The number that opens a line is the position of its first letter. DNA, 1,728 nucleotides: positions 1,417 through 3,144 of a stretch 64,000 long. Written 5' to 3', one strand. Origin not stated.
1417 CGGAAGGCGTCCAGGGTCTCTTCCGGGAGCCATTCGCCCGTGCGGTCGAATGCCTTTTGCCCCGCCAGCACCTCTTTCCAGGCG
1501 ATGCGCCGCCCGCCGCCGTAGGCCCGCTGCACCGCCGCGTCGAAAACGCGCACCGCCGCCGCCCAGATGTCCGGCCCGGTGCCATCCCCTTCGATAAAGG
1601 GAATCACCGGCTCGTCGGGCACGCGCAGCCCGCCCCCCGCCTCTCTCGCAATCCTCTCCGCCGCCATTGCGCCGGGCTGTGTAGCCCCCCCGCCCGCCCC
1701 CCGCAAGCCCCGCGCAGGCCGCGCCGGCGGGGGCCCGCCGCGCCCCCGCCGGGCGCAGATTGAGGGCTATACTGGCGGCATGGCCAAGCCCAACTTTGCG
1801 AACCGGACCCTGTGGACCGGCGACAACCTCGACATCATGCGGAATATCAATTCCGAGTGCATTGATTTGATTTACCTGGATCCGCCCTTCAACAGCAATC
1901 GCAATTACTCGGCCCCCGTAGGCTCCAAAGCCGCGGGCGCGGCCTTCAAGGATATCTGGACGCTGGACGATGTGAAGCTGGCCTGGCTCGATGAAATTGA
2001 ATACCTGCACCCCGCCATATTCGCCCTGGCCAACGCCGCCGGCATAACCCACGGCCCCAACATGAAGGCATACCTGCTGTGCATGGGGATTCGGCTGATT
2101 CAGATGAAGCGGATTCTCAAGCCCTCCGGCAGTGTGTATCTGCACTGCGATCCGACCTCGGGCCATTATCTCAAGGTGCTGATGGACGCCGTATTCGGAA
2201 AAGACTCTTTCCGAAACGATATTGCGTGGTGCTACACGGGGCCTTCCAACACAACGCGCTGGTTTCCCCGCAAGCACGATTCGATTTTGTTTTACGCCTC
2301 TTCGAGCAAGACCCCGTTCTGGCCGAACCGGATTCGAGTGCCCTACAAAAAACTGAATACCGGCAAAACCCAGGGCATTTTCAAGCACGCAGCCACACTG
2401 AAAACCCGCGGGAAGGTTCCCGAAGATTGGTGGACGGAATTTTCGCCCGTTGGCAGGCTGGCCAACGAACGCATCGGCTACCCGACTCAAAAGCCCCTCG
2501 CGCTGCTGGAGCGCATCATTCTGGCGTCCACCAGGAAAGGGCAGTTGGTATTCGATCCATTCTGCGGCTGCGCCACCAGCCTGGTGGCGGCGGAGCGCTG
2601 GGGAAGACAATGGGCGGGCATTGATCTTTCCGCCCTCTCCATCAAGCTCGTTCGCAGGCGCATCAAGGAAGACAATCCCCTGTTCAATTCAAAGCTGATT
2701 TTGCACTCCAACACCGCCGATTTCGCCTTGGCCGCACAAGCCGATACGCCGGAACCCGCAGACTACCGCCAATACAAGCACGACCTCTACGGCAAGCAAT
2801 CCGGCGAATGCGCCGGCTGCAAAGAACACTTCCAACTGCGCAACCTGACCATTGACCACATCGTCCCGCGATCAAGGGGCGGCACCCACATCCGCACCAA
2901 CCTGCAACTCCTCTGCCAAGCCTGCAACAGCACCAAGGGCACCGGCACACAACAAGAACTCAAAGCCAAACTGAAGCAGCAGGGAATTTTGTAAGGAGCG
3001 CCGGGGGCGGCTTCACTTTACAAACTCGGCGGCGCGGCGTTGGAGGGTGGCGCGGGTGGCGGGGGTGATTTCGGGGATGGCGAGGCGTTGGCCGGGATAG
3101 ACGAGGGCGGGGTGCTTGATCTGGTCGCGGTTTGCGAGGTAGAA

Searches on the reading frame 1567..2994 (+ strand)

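Call 44: search_protein_families(library=pfam, proteins=[window:1567-2994:+], max_evalue=0.00001)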
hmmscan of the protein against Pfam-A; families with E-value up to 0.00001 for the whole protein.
window:1567-2994:+ (475 aa): 3 families
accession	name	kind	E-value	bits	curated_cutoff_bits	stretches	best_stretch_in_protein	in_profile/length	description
PF01555.25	N6_N4_Mtase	-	3.2e-38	132.3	26.7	1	99-356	1-213/221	DNA methylase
PF14279.12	HNH_5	-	4.6e-14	52.5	27.5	1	415-468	1-54/56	HNH endonuclease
PF01844.29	HNH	-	8.8e-14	51.8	21.4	1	415-459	1-46/47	HNH endonuclease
